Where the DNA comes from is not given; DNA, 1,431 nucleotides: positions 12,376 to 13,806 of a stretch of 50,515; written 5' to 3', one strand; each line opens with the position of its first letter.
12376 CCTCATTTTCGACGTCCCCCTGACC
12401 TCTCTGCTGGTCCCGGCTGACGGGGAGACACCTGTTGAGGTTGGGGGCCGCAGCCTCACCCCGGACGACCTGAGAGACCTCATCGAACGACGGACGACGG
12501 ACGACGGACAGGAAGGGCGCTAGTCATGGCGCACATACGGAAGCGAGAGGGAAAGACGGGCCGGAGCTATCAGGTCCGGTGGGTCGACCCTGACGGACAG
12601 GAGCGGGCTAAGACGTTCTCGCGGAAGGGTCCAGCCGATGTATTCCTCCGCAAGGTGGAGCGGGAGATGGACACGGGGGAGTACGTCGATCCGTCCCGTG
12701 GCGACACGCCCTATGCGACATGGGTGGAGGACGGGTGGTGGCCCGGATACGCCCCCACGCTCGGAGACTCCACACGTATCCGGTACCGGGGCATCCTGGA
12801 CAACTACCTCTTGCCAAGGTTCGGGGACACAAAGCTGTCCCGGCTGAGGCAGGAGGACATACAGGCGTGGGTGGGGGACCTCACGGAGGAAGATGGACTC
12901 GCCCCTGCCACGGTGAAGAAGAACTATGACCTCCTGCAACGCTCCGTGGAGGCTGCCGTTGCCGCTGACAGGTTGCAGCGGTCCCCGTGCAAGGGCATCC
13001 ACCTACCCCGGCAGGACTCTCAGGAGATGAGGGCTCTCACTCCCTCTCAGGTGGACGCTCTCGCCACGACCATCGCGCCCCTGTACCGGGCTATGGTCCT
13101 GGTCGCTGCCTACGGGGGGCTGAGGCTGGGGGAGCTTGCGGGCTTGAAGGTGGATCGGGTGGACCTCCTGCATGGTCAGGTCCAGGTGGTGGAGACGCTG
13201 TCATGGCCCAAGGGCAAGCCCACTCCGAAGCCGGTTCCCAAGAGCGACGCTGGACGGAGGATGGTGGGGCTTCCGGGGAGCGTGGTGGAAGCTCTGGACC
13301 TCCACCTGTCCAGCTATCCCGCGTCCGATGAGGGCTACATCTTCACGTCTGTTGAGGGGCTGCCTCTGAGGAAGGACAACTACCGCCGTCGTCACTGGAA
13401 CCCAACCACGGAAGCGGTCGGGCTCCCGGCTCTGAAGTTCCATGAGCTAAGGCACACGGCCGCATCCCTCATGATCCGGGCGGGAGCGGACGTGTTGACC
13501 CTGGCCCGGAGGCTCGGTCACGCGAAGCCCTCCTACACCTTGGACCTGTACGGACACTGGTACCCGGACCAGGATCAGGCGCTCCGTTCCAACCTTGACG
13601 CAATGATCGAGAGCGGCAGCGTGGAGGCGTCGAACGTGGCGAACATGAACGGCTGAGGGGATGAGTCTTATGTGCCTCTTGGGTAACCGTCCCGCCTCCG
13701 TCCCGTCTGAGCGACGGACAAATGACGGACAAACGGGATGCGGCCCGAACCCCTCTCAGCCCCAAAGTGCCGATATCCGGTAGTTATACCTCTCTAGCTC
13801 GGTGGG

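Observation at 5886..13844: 7.96-kb integrative element in tRNA-Val(UAC), delimited by a perfect 45-bp direct repeat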

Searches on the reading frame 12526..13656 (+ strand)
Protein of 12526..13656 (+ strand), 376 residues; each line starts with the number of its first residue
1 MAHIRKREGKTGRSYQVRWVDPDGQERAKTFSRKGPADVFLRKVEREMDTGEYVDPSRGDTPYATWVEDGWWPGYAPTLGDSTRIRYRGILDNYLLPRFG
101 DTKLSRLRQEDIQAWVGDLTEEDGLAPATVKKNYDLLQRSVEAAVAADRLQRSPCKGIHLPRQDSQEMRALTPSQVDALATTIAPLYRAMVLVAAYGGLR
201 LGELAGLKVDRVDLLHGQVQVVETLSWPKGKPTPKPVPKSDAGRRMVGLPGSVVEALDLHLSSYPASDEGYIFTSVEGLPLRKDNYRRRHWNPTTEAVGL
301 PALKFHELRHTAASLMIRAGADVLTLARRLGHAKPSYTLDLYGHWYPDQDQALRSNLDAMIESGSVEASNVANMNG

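Call 10: search_protein_families(library=pfam, max_evalue=0.1, proteins=[window:12526-13656:+])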
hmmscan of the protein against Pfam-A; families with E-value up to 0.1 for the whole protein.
window:12526-13656:+ (376 aa): 2 families
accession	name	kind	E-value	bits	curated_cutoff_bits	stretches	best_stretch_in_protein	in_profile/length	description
PF00589.27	Phage_integrase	-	3.6e-19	69.6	27.1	1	171-344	3-167/172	Phage integrase family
PF14659.12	Phage_int_SAM_3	-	1.1e-09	38.8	22.6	1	71-119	9-57/58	Phage integrase, N-terminal SAM-like domain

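Call 11: search_protein_families(library=phrogs, max_evalue=0.01, proteins=[window:12526-13656:+])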
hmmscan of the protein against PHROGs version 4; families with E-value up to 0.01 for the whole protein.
window:12526-13656:+ (376 aa): 5 families
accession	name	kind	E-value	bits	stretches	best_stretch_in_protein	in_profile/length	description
phrog_1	-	integration and excision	4.3e-59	202.3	1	10-366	119-456/611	integrase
phrog_216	-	integration and excision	1.5e-25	90.9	1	130-359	15-238/301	integrase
phrog_7685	-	integration and excision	3.9e-09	37.4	1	266-357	147-235/240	integrase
phrog_35951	-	unknown function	0.0002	22.8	1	289-365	7-82/97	-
phrog_7269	-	integration and excision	0.00081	20.3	1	303-349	28-73/89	integrase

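Call 14: search_protein_families(library=ncbifam, max_evalue=0.01, proteins=[window:12526-13656:+])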
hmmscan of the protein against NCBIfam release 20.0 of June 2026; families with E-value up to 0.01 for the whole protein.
window:12526-13656:+ (376 aa): 8 families
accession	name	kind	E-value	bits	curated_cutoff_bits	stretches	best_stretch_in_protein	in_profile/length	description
NF040815.2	recomb_XerA_Arch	equivalog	2.6e-17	63.3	220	2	81-224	14-151/263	site-specific tyrosine recombinase/integron integrase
TIGR02224.1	recomb_XerC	equivalog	1.9e-14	53.8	335.15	1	101-338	38-271/295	tyrosine recombinase XerC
TIGR02225.1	recomb_XerD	equivalog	6.6e-11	42.1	329.6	1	83-344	17-273/290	site-specific tyrosine recombinase XerD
NF001399.0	PRK00283.1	subfamily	4.7e-10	39.2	279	1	102-344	46-282/300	tyrosine recombinase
TIGR02249.1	integrase_gron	subfamily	2e-09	37.2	265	2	304-360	260-315/315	integron integrase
NF003462.0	PRK05084.1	equivalog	3.8e-06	25.9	267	1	303-351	303-350/360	tyrosine recombinase XerS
NF011946.0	PRK15417.1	equivalog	0.00011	21.4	435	1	304-360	275-330/337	integron integrase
NF002331.0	PRK01287.1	subfamily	0.0004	19.4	371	1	182-335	159-303/365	site-specific tyrosine recombinase XerC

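Call 21: find_encoding_contigs(protein=window:12526-13656:+, flank=10000, max_places=10)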
Protein window:12526-13656:+ (376 aa): 1 contig read that carries it; 1 place shown.
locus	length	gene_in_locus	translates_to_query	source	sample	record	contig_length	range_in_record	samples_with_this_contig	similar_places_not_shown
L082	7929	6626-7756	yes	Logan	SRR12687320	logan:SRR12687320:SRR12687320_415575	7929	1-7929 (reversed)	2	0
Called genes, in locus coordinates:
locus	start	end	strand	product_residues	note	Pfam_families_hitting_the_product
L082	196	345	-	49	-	-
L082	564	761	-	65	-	-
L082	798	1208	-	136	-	-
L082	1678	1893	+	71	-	-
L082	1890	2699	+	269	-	PF00239:Resolvase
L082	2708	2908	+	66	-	-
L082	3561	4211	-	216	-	-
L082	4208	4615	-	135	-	-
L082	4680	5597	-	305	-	-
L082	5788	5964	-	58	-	PF12728:HTH_17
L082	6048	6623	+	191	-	-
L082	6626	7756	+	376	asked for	PF26003:Integrase_N_phage (weak), PF14659:Phage_int_SAM_3, PF00589:Phage_integrase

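Call 39: find_related_loci(query=window:12526-13656:+, collection=viral_contigs, flank=10000)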
Query window:12526-13656:+ (376 aa) in viral_contigs; peptide patterns used: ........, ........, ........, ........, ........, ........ (x = any residue, [..] = any of these).
4 stretches matched a pattern, but none encodes a relative of the query by tblastn (E <= 1e-3).

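Call 43: find_homologous_proteins(query=window:12526-13656:+)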
Query window:12526-13656:+ (376 aa): 744 proteins with E <= 0.001 among 8000 candidates; the best 120 are listed.
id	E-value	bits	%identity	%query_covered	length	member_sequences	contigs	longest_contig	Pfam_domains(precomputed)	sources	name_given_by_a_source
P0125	2.3e-252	855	100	100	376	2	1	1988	PF14659.13,PF26003.1,PF00589.28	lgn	-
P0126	1.2e-189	648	75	100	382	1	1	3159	PF14659.13,PF26003.1,PF00589.28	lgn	-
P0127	1.6e-120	421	54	100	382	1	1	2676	PF14659.13,PF00589.28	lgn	-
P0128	1.1e-115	405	55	96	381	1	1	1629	PF14659.13,PF00589.28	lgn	-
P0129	1.9e-93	332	48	98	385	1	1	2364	PF14659.13,PF22022.3,PF00589.28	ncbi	-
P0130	7.9e-93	330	56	74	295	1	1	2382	PF00589.28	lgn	-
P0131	9.4e-93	329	48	97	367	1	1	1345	PF14659.13,PF26003.1,PF00589.28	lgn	-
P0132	5.0e-91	324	46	97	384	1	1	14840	PF14659.13,PF22022.3,PF00589.28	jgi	jgi:integrase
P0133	6.7e-91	323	46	99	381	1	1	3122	PF14659.13,PF22022.3,PF00589.28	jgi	jgi:integrase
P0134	9.9e-91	323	48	95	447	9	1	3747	PF14659.13,PF00589.28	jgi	jgi:integrase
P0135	1.5e-90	322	47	96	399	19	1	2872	PF14659.13,PF22022.3,PF00589.28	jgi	jgi:integrase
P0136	3.5e-90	321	48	96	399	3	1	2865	PF14659.13,PF22022.3,PF00589.28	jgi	jgi:integrase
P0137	3.8e-90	321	47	97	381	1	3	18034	PF14659.13,PF22022.3,PF00589.28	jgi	jgi:integrase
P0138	7.6e-90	320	47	98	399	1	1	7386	PF14659.13,PF22022.3,PF00589.28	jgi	jgi:integrase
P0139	1.1e-89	319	47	97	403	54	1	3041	PF14659.13,PF26003.1,PF00589.28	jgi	jgi:integrase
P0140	2.2e-89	318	48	96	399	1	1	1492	PF14659.13,PF22022.3,PF00589.28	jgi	jgi:integrase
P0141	3.1e-89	318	45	99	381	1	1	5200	PF14659.13,PF00589.28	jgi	jgi:integrase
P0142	3.8e-89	318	47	97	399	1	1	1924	PF14659.13,PF22022.3,PF00589.28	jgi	jgi:integrase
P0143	4.8e-89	317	47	97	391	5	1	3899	PF14659.13,PF22022.3,PF26003.1,PF00589.28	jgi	jgi:integrase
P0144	5.7e-89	317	48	97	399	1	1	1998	PF14659.13,PF00589.28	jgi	jgi:integrase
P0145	1.2e-88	316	46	97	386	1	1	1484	PF14659.13,PF22022.3,PF26003.1,PF00589.28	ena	-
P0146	1.6e-88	316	47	97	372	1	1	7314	PF14659.13,PF26003.1,PF00589.28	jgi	jgi:integrase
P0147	1.8e-88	315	46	97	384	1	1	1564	PF14659.13,PF22022.3,PF00589.28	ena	-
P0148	2.0e-88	315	45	100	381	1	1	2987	PF14659.13,PF22022.3,PF00589.28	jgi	jgi:integrase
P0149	2.8e-88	315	48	96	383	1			PF14659.13,PF26003.1,PF00589.28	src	-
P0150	3.2e-88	314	46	98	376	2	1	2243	PF14659.13,PF22022.3,PF00589.28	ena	-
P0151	4.1e-88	314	47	96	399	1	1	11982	PF14659.13,PF22022.3,PF00589.28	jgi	jgi:integrase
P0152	5.6e-88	314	46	97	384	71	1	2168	PF14659.13,PF22022.3,PF00589.28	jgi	jgi:integrase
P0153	5.6e-88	314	46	98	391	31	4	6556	PF14659.13,PF22022.3,PF26003.1,PF00589.28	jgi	jgi:integrase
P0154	5.9e-88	314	46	97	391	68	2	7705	PF14659.13,PF22022.3,PF26003.1,PF00589.28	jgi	jgi:integrase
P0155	7.2e-88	313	48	97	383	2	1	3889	PF14659.13,PF22022.3,PF00589.28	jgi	jgi:integrase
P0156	7.2e-88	313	47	96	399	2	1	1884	PF14659.13,PF22022.3,PF00589.28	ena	-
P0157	9.6e-88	313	48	97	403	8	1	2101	PF14659.13,PF26003.1,PF00589.28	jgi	jgi:integrase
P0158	1.1e-87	313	48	96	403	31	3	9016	PF14659.13,PF26003.1,PF00589.28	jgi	jgi:integrase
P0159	1.6e-87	312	45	100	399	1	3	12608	PF14659.13,PF22022.3,PF00589.28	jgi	jgi:integrase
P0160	1.8e-87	312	47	97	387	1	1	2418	PF14659.13,PF22022.3,PF26003.1,PF00589.28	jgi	jgi:integrase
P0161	3.2e-87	311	45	97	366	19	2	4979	PF14659.13,PF22022.3,PF00589.28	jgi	jgi:integrase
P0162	4.3e-87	311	47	97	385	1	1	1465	PF14659.13,PF22022.3,PF00589.28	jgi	jgi:integrase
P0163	5.4e-87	310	44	100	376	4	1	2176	PF14659.13,PF22022.3,PF26003.1,PF00589.28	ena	-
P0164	6.3e-87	310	46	96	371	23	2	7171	PF14659.13,PF22022.3,PF26003.1,PF00589.28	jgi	jgi:integrase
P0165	6.7e-87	310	47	97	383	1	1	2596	PF22022.3,PF00589.28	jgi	jgi:integrase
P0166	7.9e-87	310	47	100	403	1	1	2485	PF14659.13,PF26003.1,PF00589.28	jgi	jgi:integrase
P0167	8.9e-87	310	45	98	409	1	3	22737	PF14659.13,PF22022.3,PF26003.1,PF00589.28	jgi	jgi:integrase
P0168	1.0e-86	310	48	97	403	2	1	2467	PF14659.13,PF26003.1,PF00589.28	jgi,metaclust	metaclust:\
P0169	1.2e-86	309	47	97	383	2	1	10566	PF00589.28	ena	-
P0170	1.3e-86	309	47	95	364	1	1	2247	PF14659.13,PF22022.3,PF00589.28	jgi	jgi:integrase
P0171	1.4e-86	309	46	96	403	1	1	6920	PF14659.13,PF22022.3,PF00589.28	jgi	jgi:integrase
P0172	1.5e-86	309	45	99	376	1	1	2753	PF14659.13,PF22022.3,PF26003.1,PF00589.28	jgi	jgi:integrase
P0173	1.8e-86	309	45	97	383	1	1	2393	PF14659.13,PF22022.3,PF00589.28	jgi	jgi:integrase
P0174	3.2e-86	308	46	99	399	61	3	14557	PF00589.28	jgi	jgi:integrase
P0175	3.2e-86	308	46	97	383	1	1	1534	PF22022.3,PF00589.28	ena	-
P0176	4.1e-86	308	47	96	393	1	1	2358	PF14659.13,PF22022.3,PF00589.28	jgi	jgi:integrase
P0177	4.3e-86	307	46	97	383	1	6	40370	PF14659.13,PF22022.3,PF26003.1,PF00589.28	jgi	jgi:integrase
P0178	4.7e-86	307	46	97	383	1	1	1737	PF14659.13,PF22022.3,PF26003.1,PF00589.28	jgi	jgi:integrase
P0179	5.0e-86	307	46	96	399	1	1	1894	PF14659.13,PF22022.3,PF00589.28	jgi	jgi:integrase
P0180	6.0e-86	307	47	93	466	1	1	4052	PF14659.13,PF22022.3,PF00589.28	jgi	jgi:integrase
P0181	6.5e-86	307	46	97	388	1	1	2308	PF14659.13,PF22022.3,PF26003.1,PF00589.28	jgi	jgi:integrase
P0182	6.5e-86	307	45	97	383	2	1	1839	PF14659.13,PF22022.3,PF26003.1,PF00589.28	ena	-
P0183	7.2e-86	307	45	97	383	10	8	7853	PF14659.13,PF22022.3,PF26003.1,PF00589.28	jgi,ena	jgi:integrase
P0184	7.4e-86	307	46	97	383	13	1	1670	PF14659.13,PF22022.3,PF26003.1,PF00589.28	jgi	jgi:integrase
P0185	8.5e-86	306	47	97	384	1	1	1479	PF14659.13,PF26003.1,PF00589.28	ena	-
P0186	8.9e-86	306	45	100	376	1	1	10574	PF14659.13,PF22022.3,PF26003.1,PF00589.28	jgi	jgi:integrase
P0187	9.3e-86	306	46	97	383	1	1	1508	PF14659.13,PF26003.1,PF00589.28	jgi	jgi:integrase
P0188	1.2e-85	306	47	96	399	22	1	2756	PF14659.13,PF22022.3,PF26003.1,PF00589.28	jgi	jgi:integrase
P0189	1.3e-85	306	46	96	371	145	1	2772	PF14659.13,PF22022.3,PF26003.1,PF00589.28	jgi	jgi:integrase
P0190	1.4e-85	306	45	100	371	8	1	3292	PF14659.13,PF22022.3,PF26003.1,PF00589.28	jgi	jgi:integrase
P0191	1.5e-85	306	46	96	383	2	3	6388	PF00589.28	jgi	jgi:integrase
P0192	1.6e-85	306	45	97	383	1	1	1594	PF14659.13,PF22022.3,PF26003.1,PF00589.28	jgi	-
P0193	1.6e-85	306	44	100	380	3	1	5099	PF14659.13,PF22022.3,PF00589.28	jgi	jgi:integrase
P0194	1.6e-85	306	46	97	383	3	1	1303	PF14659.13,PF22022.3,PF26003.1,PF00589.28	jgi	jgi:integrase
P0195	2.0e-85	305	46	96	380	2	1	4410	PF14659.13,PF22022.3,PF00589.28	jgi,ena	-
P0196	3.1e-85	305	46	97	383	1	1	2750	PF14659.13,PF22022.3,PF26003.1,PF00589.28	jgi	-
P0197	3.7e-85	304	46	97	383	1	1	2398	PF14659.13,PF22022.3,PF26003.1,PF00589.28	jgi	jgi:integrase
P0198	4.5e-85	304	47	97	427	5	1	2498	PF14659.13,PF26003.1,PF00589.28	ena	-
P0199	4.9e-85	304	47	97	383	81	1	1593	PF14659.13,PF22022.3,PF00589.28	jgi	jgi:integrase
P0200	8.0e-85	303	44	99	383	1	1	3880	PF14659.13,PF00589.28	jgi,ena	-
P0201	8.3e-85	303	46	97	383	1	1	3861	PF14659.13,PF00589.28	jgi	jgi:integrase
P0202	8.5e-85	303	46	97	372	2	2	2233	PF14659.13,PF00589.28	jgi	jgi:integrase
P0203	1.7e-84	302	46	97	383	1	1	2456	PF14659.13,PF22022.3,PF00589.28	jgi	jgi:integrase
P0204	2.5e-84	302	46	97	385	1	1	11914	PF14659.13,PF22022.3,PF26003.1,PF00589.28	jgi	jgi:integrase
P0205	2.6e-84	302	47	97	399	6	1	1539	PF14659.13,PF22022.3,PF00589.28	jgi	jgi:integrase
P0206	2.7e-84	302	46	97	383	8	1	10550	PF14659.13,PF22022.3,PF26003.1,PF00589.28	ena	-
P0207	4.4e-84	301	43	100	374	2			PF14659.13,PF22022.3,PF26003.1,PF00589.28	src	-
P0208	5.3e-84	301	44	98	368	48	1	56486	PF14659.13,PF26003.1,PF00589.28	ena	-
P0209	5.7e-84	300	46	96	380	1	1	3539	PF00589.28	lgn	-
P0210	6.7e-84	300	47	96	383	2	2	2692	PF22022.3,PF00589.28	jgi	jgi:integrase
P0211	8.7e-84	300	46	96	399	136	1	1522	PF14659.13,PF22022.3,PF00589.28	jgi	jgi:integrase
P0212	1.0e-83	300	45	96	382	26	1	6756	PF14659.13,PF22022.3,PF26003.1,PF00589.28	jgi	jgi:integrase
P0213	1.1e-83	300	46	98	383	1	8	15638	PF22022.3,PF00589.28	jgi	jgi:integrase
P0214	1.2e-83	299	48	92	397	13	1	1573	PF14659.13,PF26003.1,PF00589.28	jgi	jgi:integrase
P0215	1.2e-83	299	46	97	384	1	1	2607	PF00589.28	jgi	jgi:integrase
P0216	1.5e-83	299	45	96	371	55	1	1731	PF14659.13,PF22022.3,PF26003.1,PF00589.28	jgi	jgi:integrase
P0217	1.8e-83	299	46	96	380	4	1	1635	PF14659.13,PF22022.3,PF00589.28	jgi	-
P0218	6.0e-83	297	43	97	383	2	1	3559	PF14659.13,PF00589.28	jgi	-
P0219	1.1e-82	296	46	97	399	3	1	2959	PF22022.3,PF00589.28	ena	-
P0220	4.7e-82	294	46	99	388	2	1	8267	PF14659.13,PF22022.3,PF00589.28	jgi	jgi:integrase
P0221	5.9e-82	294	47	93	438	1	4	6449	PF14659.13,PF26003.1,PF00589.28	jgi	jgi:integrase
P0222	6.0e-82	294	44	96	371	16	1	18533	PF14659.13,PF22022.3,PF26003.1,PF00589.28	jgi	jgi:integrase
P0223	6.1e-82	294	46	92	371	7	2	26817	PF14659.13,PF22022.3,PF26003.1,PF00589.28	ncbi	ncbi:MAG: tyrosine-type recombinase/integrase [Egibacteraceae bacterium]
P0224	6.9e-82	294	45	97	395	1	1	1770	PF14659.13,PF22022.3,PF00589.28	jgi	jgi:integrase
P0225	8.4e-82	293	46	96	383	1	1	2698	PF00589.28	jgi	jgi:integrase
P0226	1.1e-81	293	45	97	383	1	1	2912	PF14659.13,PF22022.3,PF26003.1,PF00589.28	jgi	jgi:integrase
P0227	1.4e-81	293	43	98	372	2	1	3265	PF14659.13,PF22022.3,PF26003.1,PF00589.28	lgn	-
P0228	2.2e-81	292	45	98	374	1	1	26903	PF14659.13,PF00589.28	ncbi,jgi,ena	-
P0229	8.4e-81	290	46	90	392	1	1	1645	PF14659.13,PF22022.3,PF00589.28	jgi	jgi:integrase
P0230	7.2e-80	287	44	96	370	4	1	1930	PF14659.13,PF26003.1,PF00589.28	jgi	jgi:integrase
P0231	7.7e-80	287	43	100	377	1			PF14659.13,PF22022.3,PF26003.1,PF00589.28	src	-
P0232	2.7e-79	285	42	98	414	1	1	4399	PF14659.13,PF26003.1,PF00589.28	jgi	jgi:integrase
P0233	5.1e-79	284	45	94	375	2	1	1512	PF14659.13,PF26003.1,PF00589.28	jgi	-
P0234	6.0e-79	284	44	96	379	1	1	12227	PF26003.1,PF00589.28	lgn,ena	-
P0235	2.9e-78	282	42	97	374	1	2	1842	PF14659.13,PF22022.3,PF26003.1,PF00589.28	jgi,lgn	jgi:integrase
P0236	2.9e-78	282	44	96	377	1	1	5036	PF14659.13,PF00589.28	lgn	-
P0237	1.9e-77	279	44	96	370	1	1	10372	PF26003.1,PF00589.28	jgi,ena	-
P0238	3.4e-77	278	41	96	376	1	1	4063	PF14659.13,PF00589.28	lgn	-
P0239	1.0e-76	277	43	97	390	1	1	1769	PF00589.28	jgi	-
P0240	2.2e-76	276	44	93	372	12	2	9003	PF26003.1,PF00589.28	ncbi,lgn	ncbi:MAG: integrase [Candidatus Aldehydirespiratoraceae bacterium]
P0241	3.2e-76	275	42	96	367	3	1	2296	PF14659.13,PF22022.3,PF26003.1,PF00589.28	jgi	jgi:integrase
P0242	4.3e-76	275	47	88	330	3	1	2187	PF14659.13,PF22022.3,PF26003.1,PF00589.28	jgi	jgi:integrase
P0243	5.8e-76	274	43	92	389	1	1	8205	PF14659.13,PF22022.3,PF26003.1,PF00589.28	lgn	-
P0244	1.0e-75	273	42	95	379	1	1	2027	PF14659.13,PF26003.1,PF00589.28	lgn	-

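Call 44: find_encoding_contigs(protein=P0126, flank=10000)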
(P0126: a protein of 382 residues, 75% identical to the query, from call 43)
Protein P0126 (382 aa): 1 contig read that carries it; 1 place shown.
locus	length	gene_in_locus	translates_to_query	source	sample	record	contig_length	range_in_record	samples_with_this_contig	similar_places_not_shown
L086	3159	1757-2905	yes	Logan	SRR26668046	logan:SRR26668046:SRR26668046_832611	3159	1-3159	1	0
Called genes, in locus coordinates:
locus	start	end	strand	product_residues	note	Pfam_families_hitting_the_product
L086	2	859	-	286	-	?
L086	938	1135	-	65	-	PF12728:HTH_17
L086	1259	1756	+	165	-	-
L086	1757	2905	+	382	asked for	PF26003:Integrase_N_phage (faint), PF14659:Phage_int_SAM_3, PF00589:Phage_integrase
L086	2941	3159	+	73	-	?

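Call 49: search_protein_families(library=pfam, max_evalue=0.01, proteins=[L086:2-859:-, L086:1259-1756:+])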
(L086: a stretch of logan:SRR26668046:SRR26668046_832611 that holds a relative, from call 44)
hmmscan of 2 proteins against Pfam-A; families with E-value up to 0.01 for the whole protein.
L086:2-859:- (286 aa): 3 families
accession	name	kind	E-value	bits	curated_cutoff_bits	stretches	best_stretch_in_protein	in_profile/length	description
PF13481.12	AAA_25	-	9.1e-35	120.5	27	1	86-257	14-194/195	AAA domain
PF02562.22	PhoH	-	0.00023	21.2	27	1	100-130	14-44/205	PhoH-like protein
PF13401.12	AAA_22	-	0.0029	18.4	27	1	104-155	4-45/130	AAA domain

L086:1259-1756:+ (165 aa): 2 families
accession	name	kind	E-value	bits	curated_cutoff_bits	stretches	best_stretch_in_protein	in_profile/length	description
PF13560.12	HTH_31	-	0.00072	20.3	27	1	68-128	8-57/64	Helix-turn-helix domain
PF01381.28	HTH_3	-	0.0011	19.4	23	0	68-85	3-20/55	Helix-turn-helix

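Call 53: find_encoding_contigs(protein=P0177, flank=10000, max_places=4)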
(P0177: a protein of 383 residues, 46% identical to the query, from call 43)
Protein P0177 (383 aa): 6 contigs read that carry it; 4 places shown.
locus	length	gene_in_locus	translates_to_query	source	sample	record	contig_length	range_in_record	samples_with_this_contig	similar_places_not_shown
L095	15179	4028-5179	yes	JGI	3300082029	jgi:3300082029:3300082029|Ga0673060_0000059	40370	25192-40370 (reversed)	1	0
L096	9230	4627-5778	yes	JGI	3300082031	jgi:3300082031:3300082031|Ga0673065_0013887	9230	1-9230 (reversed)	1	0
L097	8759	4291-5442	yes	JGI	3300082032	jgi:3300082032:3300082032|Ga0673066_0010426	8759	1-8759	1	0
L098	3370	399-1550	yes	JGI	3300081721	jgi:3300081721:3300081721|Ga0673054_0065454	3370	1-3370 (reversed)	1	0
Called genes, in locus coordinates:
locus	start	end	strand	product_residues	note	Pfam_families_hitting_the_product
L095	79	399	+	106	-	-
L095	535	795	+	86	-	-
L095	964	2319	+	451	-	-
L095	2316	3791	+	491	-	PF20199:RepSA, PF23343:REP_ORF2-G2P (weak)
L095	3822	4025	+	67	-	PF12728:HTH_17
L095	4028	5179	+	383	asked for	PF26003:Integrase_N_phage (weak), PF14659:Phage_int_SAM_3, PF22022:Phage_int_M (weak), PF00589:Phage_integrase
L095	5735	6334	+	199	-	PF07638:Sigma70_ECF (weak), PF04542:Sigma70_r2, PF08281:Sigma70_r4_2, PF04545:Sigma70_r4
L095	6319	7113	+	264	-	PF10099:RskA_C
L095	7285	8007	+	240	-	PF00512:HisKA, PF02518:HATPase_c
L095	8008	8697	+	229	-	PF00072:Response_reg, PF00196:GerE, PF08281:Sigma70_r4_2 (weak)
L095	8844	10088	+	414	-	PF13487:HD_5, PF01966:HD (weak)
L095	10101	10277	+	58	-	PF04964:Flp_Fap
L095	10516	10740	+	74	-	PF04964:Flp_Fap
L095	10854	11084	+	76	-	PF04964:Flp_Fap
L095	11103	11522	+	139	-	PF07811:TadE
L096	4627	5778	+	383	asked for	PF26003:Integrase_N_phage (weak), PF14659:Phage_int_SAM_3, PF22022:Phage_int_M (weak), PF00589:Phage_integrase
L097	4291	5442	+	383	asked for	PF26003:Integrase_N_phage (weak), PF14659:Phage_int_SAM_3, PF22022:Phage_int_M (weak), PF00589:Phage_integrase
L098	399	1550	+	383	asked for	PF26003:Integrase_N_phage (weak), PF14659:Phage_int_SAM_3, PF22022:Phage_int_M (weak), PF00589:Phage_integrase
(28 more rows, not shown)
